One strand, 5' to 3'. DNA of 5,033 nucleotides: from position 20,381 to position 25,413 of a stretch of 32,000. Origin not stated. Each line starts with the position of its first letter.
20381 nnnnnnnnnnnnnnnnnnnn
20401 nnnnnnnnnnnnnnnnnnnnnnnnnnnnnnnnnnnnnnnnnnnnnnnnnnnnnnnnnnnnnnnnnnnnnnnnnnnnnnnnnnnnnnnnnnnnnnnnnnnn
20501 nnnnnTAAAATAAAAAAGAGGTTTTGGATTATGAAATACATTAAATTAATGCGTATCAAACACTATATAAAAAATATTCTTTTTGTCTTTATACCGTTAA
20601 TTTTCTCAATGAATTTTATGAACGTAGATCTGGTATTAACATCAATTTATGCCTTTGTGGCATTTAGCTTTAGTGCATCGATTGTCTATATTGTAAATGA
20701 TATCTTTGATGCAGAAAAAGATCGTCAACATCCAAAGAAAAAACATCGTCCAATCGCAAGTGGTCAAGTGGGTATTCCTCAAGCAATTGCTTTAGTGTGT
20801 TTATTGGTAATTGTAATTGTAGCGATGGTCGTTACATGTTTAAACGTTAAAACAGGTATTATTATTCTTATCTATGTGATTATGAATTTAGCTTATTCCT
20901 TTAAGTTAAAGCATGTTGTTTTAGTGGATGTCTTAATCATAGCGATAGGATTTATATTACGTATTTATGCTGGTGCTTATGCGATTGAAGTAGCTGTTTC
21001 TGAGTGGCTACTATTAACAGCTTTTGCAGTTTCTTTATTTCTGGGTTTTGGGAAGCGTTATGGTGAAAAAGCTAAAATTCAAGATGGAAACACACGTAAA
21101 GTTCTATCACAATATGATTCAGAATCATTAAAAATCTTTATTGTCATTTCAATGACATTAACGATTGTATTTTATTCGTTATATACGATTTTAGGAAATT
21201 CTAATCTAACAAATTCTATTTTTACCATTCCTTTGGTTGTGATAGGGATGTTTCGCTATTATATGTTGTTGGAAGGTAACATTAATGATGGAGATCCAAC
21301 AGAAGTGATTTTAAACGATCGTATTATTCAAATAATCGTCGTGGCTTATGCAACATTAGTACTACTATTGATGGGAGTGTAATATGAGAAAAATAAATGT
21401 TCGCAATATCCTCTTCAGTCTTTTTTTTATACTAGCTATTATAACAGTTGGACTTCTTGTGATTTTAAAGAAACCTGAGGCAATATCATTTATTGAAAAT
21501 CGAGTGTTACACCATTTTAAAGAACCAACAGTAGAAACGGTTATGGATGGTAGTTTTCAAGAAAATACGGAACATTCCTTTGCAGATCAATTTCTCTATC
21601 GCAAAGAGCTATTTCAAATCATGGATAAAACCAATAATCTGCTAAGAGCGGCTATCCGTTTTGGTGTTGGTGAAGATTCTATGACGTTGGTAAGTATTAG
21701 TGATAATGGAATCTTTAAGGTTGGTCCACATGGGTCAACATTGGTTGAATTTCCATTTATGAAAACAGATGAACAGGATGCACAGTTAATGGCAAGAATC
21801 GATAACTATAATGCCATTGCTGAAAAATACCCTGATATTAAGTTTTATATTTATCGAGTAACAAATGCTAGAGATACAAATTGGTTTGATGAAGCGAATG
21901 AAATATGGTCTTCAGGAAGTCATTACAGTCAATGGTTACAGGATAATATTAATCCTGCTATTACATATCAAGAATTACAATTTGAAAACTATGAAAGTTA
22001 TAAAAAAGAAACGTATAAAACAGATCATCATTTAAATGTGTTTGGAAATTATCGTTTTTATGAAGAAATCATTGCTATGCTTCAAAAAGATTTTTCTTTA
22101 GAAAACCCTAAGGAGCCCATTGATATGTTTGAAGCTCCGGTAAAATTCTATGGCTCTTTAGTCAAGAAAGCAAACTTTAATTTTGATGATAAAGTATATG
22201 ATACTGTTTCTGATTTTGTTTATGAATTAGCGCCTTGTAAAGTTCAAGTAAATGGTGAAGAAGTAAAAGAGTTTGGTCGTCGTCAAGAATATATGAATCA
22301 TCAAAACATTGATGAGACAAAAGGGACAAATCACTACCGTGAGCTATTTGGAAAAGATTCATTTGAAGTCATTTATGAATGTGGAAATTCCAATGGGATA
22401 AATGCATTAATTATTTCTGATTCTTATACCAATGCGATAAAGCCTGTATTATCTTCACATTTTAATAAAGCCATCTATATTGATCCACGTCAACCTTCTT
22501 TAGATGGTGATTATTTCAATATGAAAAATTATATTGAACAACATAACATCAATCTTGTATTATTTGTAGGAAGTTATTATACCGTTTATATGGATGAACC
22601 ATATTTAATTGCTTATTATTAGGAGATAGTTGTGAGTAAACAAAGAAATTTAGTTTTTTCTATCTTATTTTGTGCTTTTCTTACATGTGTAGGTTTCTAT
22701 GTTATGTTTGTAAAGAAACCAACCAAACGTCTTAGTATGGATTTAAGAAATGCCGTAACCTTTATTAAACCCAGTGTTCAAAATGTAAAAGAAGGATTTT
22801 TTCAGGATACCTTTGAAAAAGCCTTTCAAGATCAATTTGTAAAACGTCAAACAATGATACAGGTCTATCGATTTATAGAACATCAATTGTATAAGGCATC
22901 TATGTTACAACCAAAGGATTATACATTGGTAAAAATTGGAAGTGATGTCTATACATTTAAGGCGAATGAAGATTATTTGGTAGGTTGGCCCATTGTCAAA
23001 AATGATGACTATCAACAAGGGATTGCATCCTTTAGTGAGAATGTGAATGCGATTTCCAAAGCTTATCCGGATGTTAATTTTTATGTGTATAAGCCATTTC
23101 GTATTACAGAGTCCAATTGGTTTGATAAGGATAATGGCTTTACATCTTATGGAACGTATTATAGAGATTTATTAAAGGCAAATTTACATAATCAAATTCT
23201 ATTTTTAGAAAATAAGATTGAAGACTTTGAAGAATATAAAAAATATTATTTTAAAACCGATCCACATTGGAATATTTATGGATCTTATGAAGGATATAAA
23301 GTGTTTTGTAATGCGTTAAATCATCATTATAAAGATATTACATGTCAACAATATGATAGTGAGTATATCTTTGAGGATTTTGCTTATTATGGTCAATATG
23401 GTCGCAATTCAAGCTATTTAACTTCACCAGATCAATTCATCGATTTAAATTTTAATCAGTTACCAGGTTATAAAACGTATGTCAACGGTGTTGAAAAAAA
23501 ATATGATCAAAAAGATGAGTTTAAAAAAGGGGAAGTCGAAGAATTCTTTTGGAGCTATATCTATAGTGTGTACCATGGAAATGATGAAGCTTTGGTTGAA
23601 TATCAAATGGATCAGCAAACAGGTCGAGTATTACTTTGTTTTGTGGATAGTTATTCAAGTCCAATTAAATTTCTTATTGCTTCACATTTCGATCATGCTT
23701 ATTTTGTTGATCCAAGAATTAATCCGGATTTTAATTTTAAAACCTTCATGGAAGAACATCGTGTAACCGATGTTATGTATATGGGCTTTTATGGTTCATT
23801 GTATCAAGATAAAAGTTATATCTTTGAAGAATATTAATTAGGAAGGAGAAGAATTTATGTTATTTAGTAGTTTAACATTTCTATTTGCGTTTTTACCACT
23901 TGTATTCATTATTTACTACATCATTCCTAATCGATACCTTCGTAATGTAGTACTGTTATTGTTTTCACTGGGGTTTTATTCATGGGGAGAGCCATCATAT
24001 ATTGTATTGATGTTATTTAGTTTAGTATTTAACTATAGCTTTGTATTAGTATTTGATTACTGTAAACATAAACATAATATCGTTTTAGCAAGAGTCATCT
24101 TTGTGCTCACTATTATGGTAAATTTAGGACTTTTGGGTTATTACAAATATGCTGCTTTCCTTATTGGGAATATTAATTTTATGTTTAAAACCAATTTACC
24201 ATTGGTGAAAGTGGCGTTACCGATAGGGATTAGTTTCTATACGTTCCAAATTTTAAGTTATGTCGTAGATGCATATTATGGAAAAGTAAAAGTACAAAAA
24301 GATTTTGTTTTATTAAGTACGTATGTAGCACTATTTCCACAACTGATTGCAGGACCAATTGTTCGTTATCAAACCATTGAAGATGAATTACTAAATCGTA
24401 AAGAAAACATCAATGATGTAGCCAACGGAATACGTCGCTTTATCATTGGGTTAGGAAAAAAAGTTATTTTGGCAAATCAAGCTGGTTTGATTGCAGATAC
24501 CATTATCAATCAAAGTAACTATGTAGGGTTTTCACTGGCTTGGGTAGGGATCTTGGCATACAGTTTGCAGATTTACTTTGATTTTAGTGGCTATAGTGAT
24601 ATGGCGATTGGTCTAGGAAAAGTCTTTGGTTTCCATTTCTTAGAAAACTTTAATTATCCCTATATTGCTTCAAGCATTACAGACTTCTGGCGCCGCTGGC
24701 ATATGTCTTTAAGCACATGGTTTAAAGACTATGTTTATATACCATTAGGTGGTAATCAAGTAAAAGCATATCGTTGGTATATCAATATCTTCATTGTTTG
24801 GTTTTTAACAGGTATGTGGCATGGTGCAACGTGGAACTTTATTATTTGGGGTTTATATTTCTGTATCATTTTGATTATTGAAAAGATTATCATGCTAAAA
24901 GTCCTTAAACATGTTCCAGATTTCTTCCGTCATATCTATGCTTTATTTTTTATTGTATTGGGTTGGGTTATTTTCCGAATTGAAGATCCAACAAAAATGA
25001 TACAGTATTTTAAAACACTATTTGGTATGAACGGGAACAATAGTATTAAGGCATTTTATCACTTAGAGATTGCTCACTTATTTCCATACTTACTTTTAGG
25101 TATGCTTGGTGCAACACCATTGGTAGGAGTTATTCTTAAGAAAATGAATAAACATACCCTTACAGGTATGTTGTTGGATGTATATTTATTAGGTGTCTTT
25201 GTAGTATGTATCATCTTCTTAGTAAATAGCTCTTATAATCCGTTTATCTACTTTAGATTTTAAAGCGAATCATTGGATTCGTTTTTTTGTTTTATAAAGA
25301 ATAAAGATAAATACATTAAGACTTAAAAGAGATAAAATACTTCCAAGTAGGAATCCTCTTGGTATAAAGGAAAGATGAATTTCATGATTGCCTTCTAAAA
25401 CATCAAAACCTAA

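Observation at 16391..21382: YfhO plus an unknown polytopic protein plus a UbiA-type phosphoribosyltransferase in one operon: a PRPP-fed variant of the three-component surface-glycosylation scheme?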

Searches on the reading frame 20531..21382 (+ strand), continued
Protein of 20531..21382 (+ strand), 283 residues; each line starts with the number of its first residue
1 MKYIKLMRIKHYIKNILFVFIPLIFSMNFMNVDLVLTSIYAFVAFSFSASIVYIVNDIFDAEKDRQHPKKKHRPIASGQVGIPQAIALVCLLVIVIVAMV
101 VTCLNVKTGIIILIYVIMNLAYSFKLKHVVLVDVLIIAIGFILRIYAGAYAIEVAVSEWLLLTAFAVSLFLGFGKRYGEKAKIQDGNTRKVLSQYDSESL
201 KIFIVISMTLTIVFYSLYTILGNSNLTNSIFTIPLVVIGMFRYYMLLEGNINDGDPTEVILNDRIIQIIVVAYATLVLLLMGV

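Call 90: fold_search(model_id=the predicted structure, library=pdb)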
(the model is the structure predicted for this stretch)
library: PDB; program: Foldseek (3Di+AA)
matches with E <= 10: 309; with E <= 0.001: 14
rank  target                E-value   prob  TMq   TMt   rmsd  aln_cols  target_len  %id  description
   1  8j8j_A                7.2e-13  1.00  0.87  0.85   3.0       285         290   30  Membrane bound PRTase, C3 symmetry, donor bound (released 2024-02-07)
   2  8j8k_A                9.0e-11  1.00  0.86  0.86   3.1       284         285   26  Membrane bound PRTase, C3 symmetry, acceptor bound (released 2024-02-07)
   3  6m31_A                2.4e-06  1.00  0.70  0.71   5.0       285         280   20  Structural and Functional Insights into an Archaeal Lipid Synthase (released 2021-02-03)
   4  7bpu_A                4.1e-06  1.00  0.71  0.72   4.7       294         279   20  Structural and mechanistic insights into the biosynthesis of Digeranylgeranylglyceryl phosphate synthase in membranes (released 2021-04-14)
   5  4tq3_A                6.6e-06  1.00  0.72  0.72   5.1       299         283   16  Structure of a UbiA homolog from Archaeoglobus fulgidus bound to GPP and Mg2+ (released 2014-07-16)
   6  4tq4_A                8.6e-06  1.00  0.72  0.71   5.2       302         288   16  Structure of a UbiA homolog from Archaeoglobus fulgidus bound to DMAPP and Mg2+ (released 2014-07-16)
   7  4tq4_C                9.8e-06  1.00  0.76  0.75   4.8       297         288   16  Structure of a UbiA homolog from Archaeoglobus fulgidus bound to DMAPP and Mg2+ (released 2014-07-16)
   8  4tq4_B                9.8e-06  1.00  0.73  0.72   5.0       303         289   16  Structure of a UbiA homolog from Archaeoglobus fulgidus bound to DMAPP and Mg2+ (released 2014-07-16)
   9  4tq3_B                2.4e-05  1.00  0.75  0.75   4.7       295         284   15  Structure of a UbiA homolog from Archaeoglobus fulgidus bound to GPP and Mg2+ (released 2014-07-16)
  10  4tq4_D                2.7e-05  1.00  0.75  0.74   4.7       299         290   15  Structure of a UbiA homolog from Archaeoglobus fulgidus bound to DMAPP and Mg2+ (released 2014-07-16)
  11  4tq6_B                9.8e-05  1.00  0.68  0.72   5.3       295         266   14  Structure of a UbiA homolog from Archaeoglobus fulgidus bound to Cd2+ (released 2014-07-16)
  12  4tq5                  1.3e-04  1.00  0.73  0.74   4.7       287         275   15  Structure of a UbiA homolog from Archaeoglobus fulgidus (released 2014-07-16)
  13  4tq6_A                1.9e-04  1.00  0.72  0.76   4.6       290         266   15  Structure of a UbiA homolog from Archaeoglobus fulgidus bound to Cd2+ (released 2014-07-16)
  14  4od4_A                4.7e-04  1.00  0.68  0.70   4.8       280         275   15  Apo structure of a UbiA homolog from Aeropyrum pernix K1 (released 2014-03-19)
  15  4od5_A                1.9e-03  1.00  0.67  0.69   5.0       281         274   17  Substrate-bound structure of a UbiA homolog from Aeropyrum pernix K1 (released 2014-03-19)
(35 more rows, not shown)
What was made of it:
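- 20531..21382 (+): UbiA-superfamily polyprenyl-phosphate 5-phosphoribosyltransferase (PPPRS/DPPRS type). Model TM 0.87 to 8j8j (call 90).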

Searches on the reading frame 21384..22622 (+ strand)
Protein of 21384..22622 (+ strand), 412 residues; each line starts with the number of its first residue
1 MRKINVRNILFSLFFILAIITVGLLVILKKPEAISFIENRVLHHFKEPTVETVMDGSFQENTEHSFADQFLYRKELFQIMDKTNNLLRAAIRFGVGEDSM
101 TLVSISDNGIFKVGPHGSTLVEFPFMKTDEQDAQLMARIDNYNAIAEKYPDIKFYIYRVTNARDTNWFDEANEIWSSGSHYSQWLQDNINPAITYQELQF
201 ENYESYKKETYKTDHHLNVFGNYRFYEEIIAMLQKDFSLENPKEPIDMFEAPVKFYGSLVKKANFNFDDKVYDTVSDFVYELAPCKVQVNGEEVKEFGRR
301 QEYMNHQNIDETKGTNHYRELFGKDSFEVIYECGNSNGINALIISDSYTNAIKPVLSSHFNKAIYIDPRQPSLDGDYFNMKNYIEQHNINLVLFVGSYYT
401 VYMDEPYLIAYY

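Call 4: search_protein_families(library=pfam, proteins=[window:21384-22622:+], max_evalue=0.01)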
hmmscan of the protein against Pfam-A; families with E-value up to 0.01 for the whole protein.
window:21384-22622:+ (412 aa): 1 family
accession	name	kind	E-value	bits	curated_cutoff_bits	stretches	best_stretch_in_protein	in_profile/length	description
PF14286.12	DHHW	-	2.7e-06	27.3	25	1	188-362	217-381/385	DHHW protein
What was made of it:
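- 21384..22622 (+): DHHW-family protein with one N-terminal TM anchor. Presumed extracytoplasmic partner of the MBOAT O-acyltransferase. PF14286, 2.7e-6 (call 4).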

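Call 5: search_protein_families(library=ncbifam, proteins=[window:21384-22622:+], max_evalue=0.01)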
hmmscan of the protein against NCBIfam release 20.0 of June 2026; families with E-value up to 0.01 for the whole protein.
window:21384-22622:+ (412 aa): 0 families

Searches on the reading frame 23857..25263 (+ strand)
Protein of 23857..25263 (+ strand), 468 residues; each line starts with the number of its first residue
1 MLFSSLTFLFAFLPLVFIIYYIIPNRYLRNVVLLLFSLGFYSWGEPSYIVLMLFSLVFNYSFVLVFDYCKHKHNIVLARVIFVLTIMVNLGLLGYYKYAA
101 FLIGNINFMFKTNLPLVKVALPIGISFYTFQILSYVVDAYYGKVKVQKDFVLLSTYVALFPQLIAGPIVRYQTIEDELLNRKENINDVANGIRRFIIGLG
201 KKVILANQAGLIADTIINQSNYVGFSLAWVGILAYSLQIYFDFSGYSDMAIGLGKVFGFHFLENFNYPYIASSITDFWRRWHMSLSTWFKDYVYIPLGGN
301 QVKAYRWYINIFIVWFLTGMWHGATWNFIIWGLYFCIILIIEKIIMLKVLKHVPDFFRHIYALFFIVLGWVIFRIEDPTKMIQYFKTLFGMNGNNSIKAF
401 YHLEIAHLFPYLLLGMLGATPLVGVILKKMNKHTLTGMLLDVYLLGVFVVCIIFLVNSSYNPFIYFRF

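Call 4: search_protein_families(library=pfam, proteins=[window:23857-25263:+], max_evalue=0.01)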
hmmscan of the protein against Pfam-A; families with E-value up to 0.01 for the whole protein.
window:23857-25263:+ (468 aa): 1 family
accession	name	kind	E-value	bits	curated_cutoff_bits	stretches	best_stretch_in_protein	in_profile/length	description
PF03062.24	MBOAT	-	9.2e-25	88.1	27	1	153-373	84-325/337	MBOAT, membrane-bound O-acyltransferase family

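Call 5: search_protein_families(library=ncbifam, proteins=[window:23857-25263:+], max_evalue=0.01)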
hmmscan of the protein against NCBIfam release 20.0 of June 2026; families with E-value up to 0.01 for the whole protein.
window:23857-25263:+ (468 aa): 1 family
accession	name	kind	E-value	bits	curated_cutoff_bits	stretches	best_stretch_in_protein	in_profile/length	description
TIGR04091.1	LTA_dltB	equivalog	3e-44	151.8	375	1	7-349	11-345/380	D-alanyl-lipoteichoic acid biosynthesis protein DltB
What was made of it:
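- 23857..25263 (+): MBOAT (DltB/AlgI-like) membrane O-acyltransferase. TIGR04091, 3e-44, below its cutoff (calls 4, 5).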
